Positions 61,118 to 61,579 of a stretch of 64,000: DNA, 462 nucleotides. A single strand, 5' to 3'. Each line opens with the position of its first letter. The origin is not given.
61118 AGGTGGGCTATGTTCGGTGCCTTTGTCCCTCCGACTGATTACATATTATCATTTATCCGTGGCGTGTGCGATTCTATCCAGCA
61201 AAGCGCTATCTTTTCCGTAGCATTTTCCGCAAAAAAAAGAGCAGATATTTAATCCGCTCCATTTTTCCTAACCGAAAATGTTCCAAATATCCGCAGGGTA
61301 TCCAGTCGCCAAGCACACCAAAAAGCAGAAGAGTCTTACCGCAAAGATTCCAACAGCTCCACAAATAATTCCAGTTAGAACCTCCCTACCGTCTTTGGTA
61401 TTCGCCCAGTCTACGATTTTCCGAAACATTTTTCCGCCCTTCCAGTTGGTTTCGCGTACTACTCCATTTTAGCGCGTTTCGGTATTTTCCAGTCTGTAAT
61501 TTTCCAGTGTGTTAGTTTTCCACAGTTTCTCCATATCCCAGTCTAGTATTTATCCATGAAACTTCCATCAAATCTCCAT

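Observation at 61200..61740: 540-bp array of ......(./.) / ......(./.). short repeats (iteron-like)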

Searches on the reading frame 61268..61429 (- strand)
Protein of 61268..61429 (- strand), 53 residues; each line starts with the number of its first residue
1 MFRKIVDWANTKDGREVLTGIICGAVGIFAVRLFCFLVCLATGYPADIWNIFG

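Call 37: search_protein_families(library=pfam, proteins=[window:61268-61429:-], max_evalue=0.01)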
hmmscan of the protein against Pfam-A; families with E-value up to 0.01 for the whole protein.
window:61268-61429:- (53 aa): 0 families

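Call 45: find_related_loci(query=A1, collection=viral_contigs, flank=4000)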
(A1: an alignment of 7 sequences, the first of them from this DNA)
Query A1 (53 aa) in viral_contigs; peptide patterns used: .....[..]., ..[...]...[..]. (x = any residue, [..] = any of these).
120 stretches matched a pattern; 10 encode a relative of the query (tblastn E <= 1e-3); 10 distinct loci.
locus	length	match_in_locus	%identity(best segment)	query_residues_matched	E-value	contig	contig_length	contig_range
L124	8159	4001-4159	83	1-53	2e-28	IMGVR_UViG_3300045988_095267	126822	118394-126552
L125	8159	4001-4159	83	1-53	4e-27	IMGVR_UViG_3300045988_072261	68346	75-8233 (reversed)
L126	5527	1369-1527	79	1-53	3e-26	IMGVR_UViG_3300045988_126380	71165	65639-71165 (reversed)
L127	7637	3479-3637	79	1-53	3e-26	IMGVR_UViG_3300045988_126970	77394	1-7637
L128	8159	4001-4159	79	1-53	3e-26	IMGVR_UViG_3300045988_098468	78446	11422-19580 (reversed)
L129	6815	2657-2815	77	1-53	1e-25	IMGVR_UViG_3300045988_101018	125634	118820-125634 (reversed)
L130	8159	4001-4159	74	1-53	2e-24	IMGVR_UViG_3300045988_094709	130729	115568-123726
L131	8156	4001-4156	69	1-52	5e-22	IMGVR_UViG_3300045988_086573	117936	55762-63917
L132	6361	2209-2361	71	1-51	2e-21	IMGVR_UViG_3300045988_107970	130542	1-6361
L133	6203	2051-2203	69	1-51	4e-21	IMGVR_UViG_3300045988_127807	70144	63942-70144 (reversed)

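Call 53: search_protein_families(library=pfam, proteins=[L125:206-1144:-], max_evalue=1)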
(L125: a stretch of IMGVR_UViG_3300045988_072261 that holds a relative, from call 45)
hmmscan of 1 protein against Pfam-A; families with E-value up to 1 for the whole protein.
L125:206-1144:- (312 aa): 2 families
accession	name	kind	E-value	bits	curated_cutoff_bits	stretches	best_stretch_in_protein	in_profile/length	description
PF12802.13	MarR_2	-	0.024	15.2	27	1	232-262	27-57/61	MarR family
PF07724.20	AAA_2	-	0.2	12.1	27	1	143-183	61-95/166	AAA domain (Cdc48 subfamily)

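Call 54: search_solved_structures(query=L125:206-1144:-, max_evalue=1)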
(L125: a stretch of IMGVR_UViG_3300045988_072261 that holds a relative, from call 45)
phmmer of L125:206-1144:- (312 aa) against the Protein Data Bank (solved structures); distinct sequences matched with E-value up to 1: 3.
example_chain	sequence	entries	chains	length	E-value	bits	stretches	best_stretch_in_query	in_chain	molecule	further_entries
7sq5_A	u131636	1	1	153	0.13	14.8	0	168-206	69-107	Designed trefoil knot protein, variant 3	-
7sq4_A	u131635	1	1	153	0.79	12.2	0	168-206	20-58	Designed trefoil knot protein, variant 2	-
7sq3_A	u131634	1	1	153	0.82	12.1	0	168-207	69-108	Designed trefoil knot protein, variant 1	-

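Call 56: find_related_loci(query=A1, collection=genome_contigs, flank=5000)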
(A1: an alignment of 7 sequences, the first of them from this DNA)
Query A1 (53 aa) in genome_contigs; peptide patterns used: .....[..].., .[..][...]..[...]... (x = any residue, [..] = any of these).
176 stretches matched a pattern, but none encodes a relative of the query by tblastn (E <= 1e-3).

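Call 57: find_homologous_proteins(query=A1, max_evalue=0.01)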
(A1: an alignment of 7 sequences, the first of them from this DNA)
Query A1 (7 sequences) (53 aa, profile of the alignment): 58 proteins with E <= 0.01 among 59 candidates.
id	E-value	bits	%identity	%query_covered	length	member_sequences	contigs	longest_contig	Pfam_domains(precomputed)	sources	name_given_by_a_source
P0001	3.0e-33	131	85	100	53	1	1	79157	-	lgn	-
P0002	2.5e-32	128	77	98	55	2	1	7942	-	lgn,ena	-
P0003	1.3e-31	126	87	100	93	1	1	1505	-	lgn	-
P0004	1.4e-31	126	85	100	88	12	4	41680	-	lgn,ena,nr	nr:MAG TPA: hypothetical protein [Caudoviricetes sp.]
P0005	1.6e-31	126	87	98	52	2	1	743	-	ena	-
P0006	2.2e-31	125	74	100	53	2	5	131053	-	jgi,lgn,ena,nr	jgi:preprotein translocase subunit Sss1|nr:MAG TPA: Preprotein translocase subunit secY, Preprotein 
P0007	1.4e-30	123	83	100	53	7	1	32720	-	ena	-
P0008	3.6e-30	122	87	98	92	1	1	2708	-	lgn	-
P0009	4.6e-30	121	85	100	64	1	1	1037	-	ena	-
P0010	4.9e-30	121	88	98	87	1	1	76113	-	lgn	-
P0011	1.9e-29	119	75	98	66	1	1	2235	-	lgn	-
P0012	3.7e-29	118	83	100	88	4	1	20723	-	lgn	-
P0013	4.2e-29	118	85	98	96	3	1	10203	-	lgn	-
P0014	4.4e-29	118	83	100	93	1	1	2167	-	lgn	-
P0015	6.2e-29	118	83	98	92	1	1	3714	-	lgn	-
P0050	2.6e-20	90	64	89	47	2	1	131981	-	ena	-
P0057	5.9e-16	76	67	81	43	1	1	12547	-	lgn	-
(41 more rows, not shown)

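Call 58: find_encoding_contigs(protein=P0050, flank=5000, max_places=2)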
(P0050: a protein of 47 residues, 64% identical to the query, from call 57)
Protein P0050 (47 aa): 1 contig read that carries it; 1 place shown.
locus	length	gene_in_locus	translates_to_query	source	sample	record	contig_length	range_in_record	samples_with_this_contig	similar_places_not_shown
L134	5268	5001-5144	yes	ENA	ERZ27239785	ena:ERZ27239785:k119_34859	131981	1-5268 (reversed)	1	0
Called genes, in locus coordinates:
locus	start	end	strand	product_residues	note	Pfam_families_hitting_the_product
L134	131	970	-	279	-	-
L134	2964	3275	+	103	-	-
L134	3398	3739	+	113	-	-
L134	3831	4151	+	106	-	-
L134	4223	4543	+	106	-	-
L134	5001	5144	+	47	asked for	-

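Call 59: find_encoding_contigs(protein=P0057, flank=5000, max_places=2)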
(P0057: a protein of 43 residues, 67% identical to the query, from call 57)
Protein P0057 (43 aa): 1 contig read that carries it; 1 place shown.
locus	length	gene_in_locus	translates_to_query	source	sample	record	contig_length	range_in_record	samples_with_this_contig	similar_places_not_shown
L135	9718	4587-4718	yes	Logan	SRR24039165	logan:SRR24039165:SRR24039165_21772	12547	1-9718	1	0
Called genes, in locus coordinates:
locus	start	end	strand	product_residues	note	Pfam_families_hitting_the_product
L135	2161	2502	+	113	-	-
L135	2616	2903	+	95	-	-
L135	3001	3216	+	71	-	-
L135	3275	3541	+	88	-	-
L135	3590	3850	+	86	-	-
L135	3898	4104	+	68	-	-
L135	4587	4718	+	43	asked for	-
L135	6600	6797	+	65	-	-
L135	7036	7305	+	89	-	-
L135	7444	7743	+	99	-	-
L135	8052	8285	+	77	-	-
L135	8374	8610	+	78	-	-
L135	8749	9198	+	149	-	-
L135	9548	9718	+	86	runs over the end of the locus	-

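Call 91: find_related_loci(query=A1, collection=metagenome_contigs, flank=3500)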
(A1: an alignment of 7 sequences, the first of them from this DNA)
Query A1 (53 aa) in metagenome_contigs; peptide patterns used: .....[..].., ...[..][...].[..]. (x = any residue, [..] = any of these).
186 stretches matched a pattern; 13 encode a relative of the query (tblastn E <= 1e-3); 13 distinct loci.
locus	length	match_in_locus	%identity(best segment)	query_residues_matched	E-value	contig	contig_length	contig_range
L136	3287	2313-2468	88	1-52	2e-29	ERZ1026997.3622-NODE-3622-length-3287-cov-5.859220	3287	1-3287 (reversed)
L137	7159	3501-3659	83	1-53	2e-28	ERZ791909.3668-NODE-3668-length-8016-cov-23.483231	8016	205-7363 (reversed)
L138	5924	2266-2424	85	1-53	3e-28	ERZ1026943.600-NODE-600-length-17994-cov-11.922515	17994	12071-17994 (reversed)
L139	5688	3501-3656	88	1-52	6e-28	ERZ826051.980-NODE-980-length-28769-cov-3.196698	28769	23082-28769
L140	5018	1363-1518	85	1-52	7e-28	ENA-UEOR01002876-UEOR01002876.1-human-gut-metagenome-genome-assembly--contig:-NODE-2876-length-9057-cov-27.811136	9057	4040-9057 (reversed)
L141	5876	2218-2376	85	1-53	6e-28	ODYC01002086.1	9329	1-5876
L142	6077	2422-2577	87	1-52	1e-27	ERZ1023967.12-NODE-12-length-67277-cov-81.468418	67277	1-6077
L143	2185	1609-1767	85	1-53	2e-27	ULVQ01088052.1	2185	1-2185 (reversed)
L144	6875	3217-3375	85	1-53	2e-27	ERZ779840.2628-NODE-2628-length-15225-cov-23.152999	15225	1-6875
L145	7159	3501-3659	79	1-53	1e-26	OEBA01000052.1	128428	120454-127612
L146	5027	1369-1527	79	1-53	3e-26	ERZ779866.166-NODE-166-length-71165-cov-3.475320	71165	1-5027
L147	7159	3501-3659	74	1-53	2e-24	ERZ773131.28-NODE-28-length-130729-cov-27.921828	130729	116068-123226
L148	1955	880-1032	69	1-51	4e-21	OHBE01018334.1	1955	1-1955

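Call 120: search_protein_families(library=phrogs, proteins=[L125:206-1144:-], max_evalue=0.01)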
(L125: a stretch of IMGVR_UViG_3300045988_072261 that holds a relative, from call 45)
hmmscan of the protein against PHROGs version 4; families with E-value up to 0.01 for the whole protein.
L125:206-1144:- (312 aa): 0 families
